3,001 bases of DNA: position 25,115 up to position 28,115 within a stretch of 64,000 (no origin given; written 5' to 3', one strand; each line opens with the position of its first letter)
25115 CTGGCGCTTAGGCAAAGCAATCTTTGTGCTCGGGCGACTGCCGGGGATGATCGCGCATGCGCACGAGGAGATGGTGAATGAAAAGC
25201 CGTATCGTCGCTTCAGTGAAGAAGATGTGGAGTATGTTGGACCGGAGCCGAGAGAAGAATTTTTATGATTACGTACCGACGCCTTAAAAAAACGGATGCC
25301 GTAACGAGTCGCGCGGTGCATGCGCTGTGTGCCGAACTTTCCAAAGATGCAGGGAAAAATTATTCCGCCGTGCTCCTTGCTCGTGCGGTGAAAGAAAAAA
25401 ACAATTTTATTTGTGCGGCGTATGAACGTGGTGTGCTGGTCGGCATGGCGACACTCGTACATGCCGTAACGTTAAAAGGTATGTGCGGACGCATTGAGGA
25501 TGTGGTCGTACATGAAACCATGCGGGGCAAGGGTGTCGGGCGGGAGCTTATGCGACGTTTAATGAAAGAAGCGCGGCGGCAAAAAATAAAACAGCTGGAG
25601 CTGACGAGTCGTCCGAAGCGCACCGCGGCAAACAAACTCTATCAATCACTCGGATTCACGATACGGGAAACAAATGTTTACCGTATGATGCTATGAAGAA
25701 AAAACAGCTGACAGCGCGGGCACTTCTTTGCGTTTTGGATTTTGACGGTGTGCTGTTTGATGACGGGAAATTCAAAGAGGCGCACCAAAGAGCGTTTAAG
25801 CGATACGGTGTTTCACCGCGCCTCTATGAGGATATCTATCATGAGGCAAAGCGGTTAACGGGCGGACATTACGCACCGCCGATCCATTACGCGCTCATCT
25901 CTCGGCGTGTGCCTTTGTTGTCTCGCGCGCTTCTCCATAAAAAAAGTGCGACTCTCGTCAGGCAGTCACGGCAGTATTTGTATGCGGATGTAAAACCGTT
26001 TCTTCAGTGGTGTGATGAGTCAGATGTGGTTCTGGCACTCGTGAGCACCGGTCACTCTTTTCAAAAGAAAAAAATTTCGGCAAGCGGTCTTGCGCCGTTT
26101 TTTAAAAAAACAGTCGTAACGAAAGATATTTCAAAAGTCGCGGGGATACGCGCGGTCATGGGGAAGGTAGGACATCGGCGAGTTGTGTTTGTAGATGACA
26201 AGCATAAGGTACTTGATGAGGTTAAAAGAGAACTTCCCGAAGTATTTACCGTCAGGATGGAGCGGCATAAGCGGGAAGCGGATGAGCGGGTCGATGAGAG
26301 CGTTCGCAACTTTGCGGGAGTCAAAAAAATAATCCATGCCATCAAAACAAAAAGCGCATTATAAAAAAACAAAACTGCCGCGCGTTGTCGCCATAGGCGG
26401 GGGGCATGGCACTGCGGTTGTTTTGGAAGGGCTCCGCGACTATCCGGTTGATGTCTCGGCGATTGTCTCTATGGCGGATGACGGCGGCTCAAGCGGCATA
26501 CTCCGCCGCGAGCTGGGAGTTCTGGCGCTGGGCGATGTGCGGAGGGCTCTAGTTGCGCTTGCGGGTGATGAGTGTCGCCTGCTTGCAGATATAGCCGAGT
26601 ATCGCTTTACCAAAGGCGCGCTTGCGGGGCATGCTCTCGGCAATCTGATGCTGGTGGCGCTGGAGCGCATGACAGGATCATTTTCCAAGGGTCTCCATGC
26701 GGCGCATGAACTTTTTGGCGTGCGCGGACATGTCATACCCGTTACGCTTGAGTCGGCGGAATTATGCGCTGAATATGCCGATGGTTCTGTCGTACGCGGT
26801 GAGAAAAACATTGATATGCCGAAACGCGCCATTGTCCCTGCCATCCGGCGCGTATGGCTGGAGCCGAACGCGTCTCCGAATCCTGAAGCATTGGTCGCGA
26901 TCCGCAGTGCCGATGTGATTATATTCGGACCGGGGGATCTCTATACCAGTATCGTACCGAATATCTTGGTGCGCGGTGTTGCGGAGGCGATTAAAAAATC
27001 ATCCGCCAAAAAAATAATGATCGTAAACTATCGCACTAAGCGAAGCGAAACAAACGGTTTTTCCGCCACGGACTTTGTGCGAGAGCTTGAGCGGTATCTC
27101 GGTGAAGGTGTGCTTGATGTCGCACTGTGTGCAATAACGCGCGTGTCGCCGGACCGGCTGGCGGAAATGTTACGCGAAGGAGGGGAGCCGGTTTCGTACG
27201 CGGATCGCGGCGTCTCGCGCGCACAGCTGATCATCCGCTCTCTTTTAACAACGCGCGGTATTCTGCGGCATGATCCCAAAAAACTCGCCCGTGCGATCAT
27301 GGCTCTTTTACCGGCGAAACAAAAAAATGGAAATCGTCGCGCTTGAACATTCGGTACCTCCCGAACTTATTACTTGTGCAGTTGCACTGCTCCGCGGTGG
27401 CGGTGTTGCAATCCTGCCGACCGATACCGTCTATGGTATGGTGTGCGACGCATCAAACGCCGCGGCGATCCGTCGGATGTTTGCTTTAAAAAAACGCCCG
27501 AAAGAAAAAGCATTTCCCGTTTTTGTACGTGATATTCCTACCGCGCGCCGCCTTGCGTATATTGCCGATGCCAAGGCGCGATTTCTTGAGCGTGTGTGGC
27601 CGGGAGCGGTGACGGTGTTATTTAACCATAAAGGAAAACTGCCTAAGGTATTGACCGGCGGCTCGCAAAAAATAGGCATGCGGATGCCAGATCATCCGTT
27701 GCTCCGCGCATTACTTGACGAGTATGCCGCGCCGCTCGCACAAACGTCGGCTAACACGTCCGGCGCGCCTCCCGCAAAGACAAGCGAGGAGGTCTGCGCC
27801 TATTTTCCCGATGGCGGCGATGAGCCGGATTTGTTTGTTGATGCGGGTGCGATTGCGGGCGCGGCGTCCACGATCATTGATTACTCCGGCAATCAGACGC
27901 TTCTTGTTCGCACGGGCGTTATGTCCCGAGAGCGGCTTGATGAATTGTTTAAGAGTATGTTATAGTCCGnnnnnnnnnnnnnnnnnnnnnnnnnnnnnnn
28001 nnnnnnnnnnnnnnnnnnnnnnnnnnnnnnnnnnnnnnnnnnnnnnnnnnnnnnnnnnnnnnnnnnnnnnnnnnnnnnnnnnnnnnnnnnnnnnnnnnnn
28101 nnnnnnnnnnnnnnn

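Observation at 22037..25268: Operon encoding a split ATP-citrate lyase / citryl-CoA synthetase + citryl-CoA lyase-like system, with an embedded NUDIX gene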

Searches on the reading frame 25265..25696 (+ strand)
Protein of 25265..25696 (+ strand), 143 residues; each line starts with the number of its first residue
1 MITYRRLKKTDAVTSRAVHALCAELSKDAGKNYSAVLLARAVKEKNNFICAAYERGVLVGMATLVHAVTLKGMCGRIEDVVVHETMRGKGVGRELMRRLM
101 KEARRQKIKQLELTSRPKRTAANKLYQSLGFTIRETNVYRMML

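Call 3: search_protein_families(library=pfam, proteins=[window:25265-25696:+], max_evalue=0.01)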
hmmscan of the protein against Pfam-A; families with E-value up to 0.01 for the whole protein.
window:25265-25696:+ (143 aa): 9 families
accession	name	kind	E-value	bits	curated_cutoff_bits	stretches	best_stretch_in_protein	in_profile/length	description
PF00583.31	Acetyltransf_1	-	4.6e-18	66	20.7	1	42-131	28-116/116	Acetyltransferase (GNAT) family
PF13508.13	Acetyltransf_7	-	1.3e-14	54.7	27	1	48-132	4-83/84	Acetyltransferase (GNAT) domain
PF13673.13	Acetyltransf_10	-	8.6e-13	48.8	23.6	1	38-132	22-108/128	Acetyltransferase (GNAT) domain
PF08445.16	FR47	-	1.1e-08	35.3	22.1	1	70-138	17-84/86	FR47-like protein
PF13527.13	Acetyltransf_9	-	5.5e-07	30.1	25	1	4-132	2-125/127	Acetyltransferase (GNAT) domain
PF13420.13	Acetyltransf_4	-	1.5e-05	25.5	24.3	1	30-133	33-136/155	Acetyltransferase (GNAT) domain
PF14542.12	Acetyltransf_CG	-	4.5e-05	23.9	30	1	77-109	27-59/80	GCN5-related N-acetyl-transferase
PF12568.14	PanZ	-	7e-05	22.8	22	1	33-132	25-121/128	Acetyltransferase (GNAT) domain, PanZ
PF13302.13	Acetyltransf_3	-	0.0006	21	25.4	1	41-132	47-138/138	Acetyltransferase (GNAT) domain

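Call 4: search_protein_families(library=ncbifam, proteins=[window:25265-25696:+], max_evalue=0.01)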
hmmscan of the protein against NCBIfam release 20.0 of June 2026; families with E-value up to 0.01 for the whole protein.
window:25265-25696:+ (143 aa): 30 families (the best 25 are shown)
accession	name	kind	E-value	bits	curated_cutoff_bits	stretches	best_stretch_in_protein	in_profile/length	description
TIGR01575.1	rimI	equivalog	3.7e-12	46.5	86.4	1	39-135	24-116/132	ribosomal protein S18-alanine N-acetyltransferase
NF040503.1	resist_ArsN1a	equivalog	8.7e-09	35.3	170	1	48-139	49-139/159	arsinothricin resistance N-acetyltransferase ArsN1 family A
NF002959.0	PRK03624.1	equivalog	3.3e-08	33.4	124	1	35-135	37-133/147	GNAT family acetyltransferase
NF007530.0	PRK10146.1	equivalog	3.8e-08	33.7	142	1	7-132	6-134/144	aminoalkylphosphonate N-acetyltransferase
NF007025.1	PRK09491.1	equivalog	1.8e-07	31.2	173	1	79-132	67-120/145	ribosomal protein S18-alanine N-acetyltransferase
NF008212.0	PRK10975.1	equivalog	2.1e-07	31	219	1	39-138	129-227/232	dTDP-4-amino-4,6-dideoxy-D-galactose acyltransferase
NF040501.1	resist_ArsN2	equivalog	2.3e-07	30.5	125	1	43-133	21-103/133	arsenic resistance N-acetyltransferase ArsN2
NF005840.0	PRK07757.1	equivalog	2.8e-06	27.3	154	1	47-132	43-119/153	N-acetyltransferase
TIGR03448.1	mycothiol_MshD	equivalog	3.2e-06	26.7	163.1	1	38-132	38-125/294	mycothiol synthase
TIGR02406.1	ectoine_EctA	equivalog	5.3e-06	26.5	120.6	1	28-130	23-122/157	diaminobutyrate acetyltransferase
NF005921.0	PRK07922.1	equivalog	7.1e-06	25.7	180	1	34-112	37-109/170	amino-acid N-acetyltransferase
NF041716.1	HxA_phane_GNAT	equivalog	8.1e-06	25.8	250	1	53-139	59-149/152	cyclophane-containing RiPP N-acetyltransferase HaaN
NF033213.1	matur_PanM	equivalog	1.5e-05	24.8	68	1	37-135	30-125/130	aspartate 1-decarboxylase autocleavage activator PanM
NF000487.1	stat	exception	2.8e-05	23.7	420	1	53-133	85-163/189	streptothricin N-acetyltransferase STAT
NF000358.1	sat2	exception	0.00011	22.1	360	1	69-138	79-147/174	streptothricin N-acetyltransferase Sat2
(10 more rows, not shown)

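Call 21: search_solved_structures(query=window:25265-25696:+, max_evalue=0.01, show_alignments=1)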
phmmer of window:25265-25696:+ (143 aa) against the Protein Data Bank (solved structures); distinct sequences matched with E-value up to 0.01: 25.
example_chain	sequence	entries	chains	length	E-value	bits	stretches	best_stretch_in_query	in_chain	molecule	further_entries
3dr6_A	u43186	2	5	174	3.4e-07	33.6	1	50-134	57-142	yncA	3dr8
3i9s_A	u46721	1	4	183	3.4e-07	33.6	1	48-140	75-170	Integron cassette protein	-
1z4e_A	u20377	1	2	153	6.8e-07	32.7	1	41-133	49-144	transcriptional regulator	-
1y9k_A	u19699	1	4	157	0.00023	24.5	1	52-133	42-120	IAA acetyltransferase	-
1yr0_A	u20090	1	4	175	0.00031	24.1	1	76-133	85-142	phosphinothricin acetyltransferase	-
2bl1_A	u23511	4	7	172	0.00038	23.8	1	48-133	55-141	PUTATIVE PHOSPHINOTHRICIN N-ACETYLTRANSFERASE PA4866 | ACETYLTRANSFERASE PA4866 FROM P. AERUGINOSA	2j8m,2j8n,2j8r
3cxp_A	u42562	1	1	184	0.00043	23.6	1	56-138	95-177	Glucosamine 6-phosphate N-acetyltransferase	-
2dxq_A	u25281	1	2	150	0.00044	23.6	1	41-137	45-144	Acetyltransferase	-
1yvo_A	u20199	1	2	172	0.00053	23.3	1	49-133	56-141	conserved hypothetical protein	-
2huz_A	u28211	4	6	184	0.00059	23.2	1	56-138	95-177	Glucosamine 6-phosphate N-acetyltransferase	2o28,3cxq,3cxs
6yug_A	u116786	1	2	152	0.00059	23.2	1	53-140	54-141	Diamine acetyltransferase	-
8osp_A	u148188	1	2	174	0.00067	23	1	77-133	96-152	N-acetyltransferase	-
3fb3_A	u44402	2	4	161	0.0011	22.2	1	55-136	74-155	N-acetyltransferase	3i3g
3f8k_A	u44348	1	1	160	0.0017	21.7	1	79-139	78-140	Protein acetyltransferase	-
2jlm_A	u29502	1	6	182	0.0021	21.4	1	40-132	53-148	PUTATIVE PHOSPHINOTHRICIN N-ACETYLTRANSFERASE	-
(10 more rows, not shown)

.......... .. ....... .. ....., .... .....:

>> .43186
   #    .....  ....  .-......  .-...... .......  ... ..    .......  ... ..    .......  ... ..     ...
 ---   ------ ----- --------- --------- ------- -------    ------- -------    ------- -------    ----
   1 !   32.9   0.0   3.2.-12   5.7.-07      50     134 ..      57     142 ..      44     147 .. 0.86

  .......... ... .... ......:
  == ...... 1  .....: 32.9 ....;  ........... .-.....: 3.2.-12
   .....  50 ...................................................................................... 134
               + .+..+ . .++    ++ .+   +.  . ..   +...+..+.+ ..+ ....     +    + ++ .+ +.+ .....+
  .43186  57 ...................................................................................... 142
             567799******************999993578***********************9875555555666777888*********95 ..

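Call 68: search_solved_structures(query=A3, max_evalue=0.001, show_alignments=0)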
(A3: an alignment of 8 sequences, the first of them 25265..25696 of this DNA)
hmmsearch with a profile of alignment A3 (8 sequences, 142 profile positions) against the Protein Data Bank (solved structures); distinct sequences matched with E-value up to 0.001: 135 (the best 60 are shown).
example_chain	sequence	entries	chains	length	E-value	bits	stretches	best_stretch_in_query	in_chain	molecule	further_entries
1z4e_A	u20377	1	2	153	1.2e-18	70.7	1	35-132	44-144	transcriptional regulator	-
6yug_A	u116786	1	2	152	3.1e-14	56.3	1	1-139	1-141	Diamine acetyltransferase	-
3fb3_A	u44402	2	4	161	9e-13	51.5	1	49-134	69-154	N-acetyltransferase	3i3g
3i9s_A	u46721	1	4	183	2.4e-12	50.2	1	6-140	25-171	Integron cassette protein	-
3pp9_A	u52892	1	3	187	6.6e-12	48.8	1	6-132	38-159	Putative streptothricin acetyltransferase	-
7wx5_A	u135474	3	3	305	7.8e-12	48.5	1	27-135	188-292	N-acetyltransferase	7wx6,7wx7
2dxq_A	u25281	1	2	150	1.3e-11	47.8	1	35-136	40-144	Acetyltransferase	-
3t9y_A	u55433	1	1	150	1.4e-11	47.7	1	8-131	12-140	Acetyltransferase, GNAT family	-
3cxp_A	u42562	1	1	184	3.4e-11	46.4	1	20-137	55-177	Glucosamine 6-phosphate N-acetyltransferase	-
4ag7_A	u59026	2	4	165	5.7e-11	45.7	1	25-131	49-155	GLUCOSAMINE-6-PHOSPHATE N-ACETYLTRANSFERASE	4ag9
2huz_A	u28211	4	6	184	7.2e-11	45.4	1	20-137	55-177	Glucosamine 6-phosphate N-acetyltransferase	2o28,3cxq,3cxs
4f6a_A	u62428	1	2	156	1.1e-10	44.8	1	28-134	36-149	BH1408 protein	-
3t90_A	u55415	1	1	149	2.3e-10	43.7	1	18-133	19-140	Glucose-6-phosphate acetyltransferase 1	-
4e0a_A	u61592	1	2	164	2.7e-10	43.5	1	28-134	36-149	BH1408 protein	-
2vi7_A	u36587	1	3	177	4.2e-10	42.9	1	31-132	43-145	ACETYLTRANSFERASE PA1377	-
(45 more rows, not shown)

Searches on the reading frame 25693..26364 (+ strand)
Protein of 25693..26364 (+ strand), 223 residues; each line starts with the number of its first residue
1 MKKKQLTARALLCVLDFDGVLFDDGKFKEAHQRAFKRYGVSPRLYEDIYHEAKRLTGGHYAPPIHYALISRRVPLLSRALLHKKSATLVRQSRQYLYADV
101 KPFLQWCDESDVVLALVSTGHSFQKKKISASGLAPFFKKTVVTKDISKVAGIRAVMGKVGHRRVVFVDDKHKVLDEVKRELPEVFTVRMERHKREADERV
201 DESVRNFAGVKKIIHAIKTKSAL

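Call 3: search_protein_families(library=pfam, proteins=[window:25693-26364:+], max_evalue=0.01)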
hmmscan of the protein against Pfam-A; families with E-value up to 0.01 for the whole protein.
window:25693-26364:+ (223 aa): 2 families
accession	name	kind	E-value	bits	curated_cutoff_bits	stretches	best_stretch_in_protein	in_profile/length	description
PF13419.12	HAD_2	-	3.9e-06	27.5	23.8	1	14-170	2-161/178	Haloacid dehalogenase-like hydrolase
PF00702.32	Hydrolase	-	0.00012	23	26.4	1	12-169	3-179/191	haloacid dehalogenase-like hydrolase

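Call 4: search_protein_families(library=ncbifam, proteins=[window:25693-26364:+], max_evalue=0.01)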
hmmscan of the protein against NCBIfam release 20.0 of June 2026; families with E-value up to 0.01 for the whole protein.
window:25693-26364:+ (223 aa): 3 families
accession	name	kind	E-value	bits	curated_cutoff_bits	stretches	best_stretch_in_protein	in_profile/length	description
TIGR01681.1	HAD-SF-IIIC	subfamily_domain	0.0029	18.4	35.75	0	90-179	28-130/132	HAD-IIIC family phosphatase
TIGR02254.1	YjjG_YfnB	equivalog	0.005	16.3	159.9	0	112-146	113-148/223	YjjG family noncanonical pyrimidine nucleotidase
TIGR02253.1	CTE7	subfamily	0.0098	15.7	169.75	0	89-146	88-146/221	TIGR02253 family HAD-type hydrolase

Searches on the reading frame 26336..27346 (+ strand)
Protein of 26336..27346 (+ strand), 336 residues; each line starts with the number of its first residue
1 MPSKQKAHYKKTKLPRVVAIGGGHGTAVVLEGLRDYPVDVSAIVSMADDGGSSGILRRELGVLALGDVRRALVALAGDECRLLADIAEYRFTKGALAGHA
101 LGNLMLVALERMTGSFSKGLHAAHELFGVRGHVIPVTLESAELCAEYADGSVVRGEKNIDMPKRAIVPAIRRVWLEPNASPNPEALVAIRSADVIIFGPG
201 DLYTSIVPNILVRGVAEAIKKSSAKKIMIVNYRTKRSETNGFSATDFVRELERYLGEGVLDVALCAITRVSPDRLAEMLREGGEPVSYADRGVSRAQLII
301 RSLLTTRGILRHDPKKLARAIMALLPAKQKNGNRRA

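Call 3: search_protein_families(library=pfam, proteins=[window:26336-27346:+], max_evalue=0.01)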
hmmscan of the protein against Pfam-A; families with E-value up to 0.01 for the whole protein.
window:26336-27346:+ (336 aa): 1 family
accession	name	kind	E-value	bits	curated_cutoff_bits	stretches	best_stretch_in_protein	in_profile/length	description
PF01933.23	CofD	-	1.4e-85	287.5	30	1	17-292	1-276/290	2-phospho-L-lactate transferase CofD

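Call 51: search_protein_families(library=ncbifam, proteins=[window:26336-27346:+], max_evalue=0.00001)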
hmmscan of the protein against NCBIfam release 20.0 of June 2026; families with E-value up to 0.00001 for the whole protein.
window:26336-27346:+ (336 aa): 3 families
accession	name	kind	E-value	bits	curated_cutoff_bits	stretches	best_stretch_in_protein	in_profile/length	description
TIGR01826.1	CofD_related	subfamily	7.3e-91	304.8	196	1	17-325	1-309/310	uridine diphosphate-N-acetylglucosamine-binding protein YvcK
TIGR04357.1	CofD_rel_GAK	hypoth_equivalog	6.5e-30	104.7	340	2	97-322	134-367/368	GAK system CofD-like protein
TIGR01819.1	F420_cofD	equivalog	9.5e-07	28.1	257.45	0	177-222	174-219/301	2-phospho-L-lactate transferase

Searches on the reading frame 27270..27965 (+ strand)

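Call 3: search_protein_families(library=pfam, proteins=[window:27270-27965:+], max_evalue=0.01)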
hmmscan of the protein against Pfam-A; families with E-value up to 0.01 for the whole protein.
window:27270-27965:+ (231 aa): 1 family
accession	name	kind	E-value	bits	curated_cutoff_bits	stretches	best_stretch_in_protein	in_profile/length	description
PF01300.24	Sua5_yciO_yrdC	-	1.7e-49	168.1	25.1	1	40-216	2-178/178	Telomere recombination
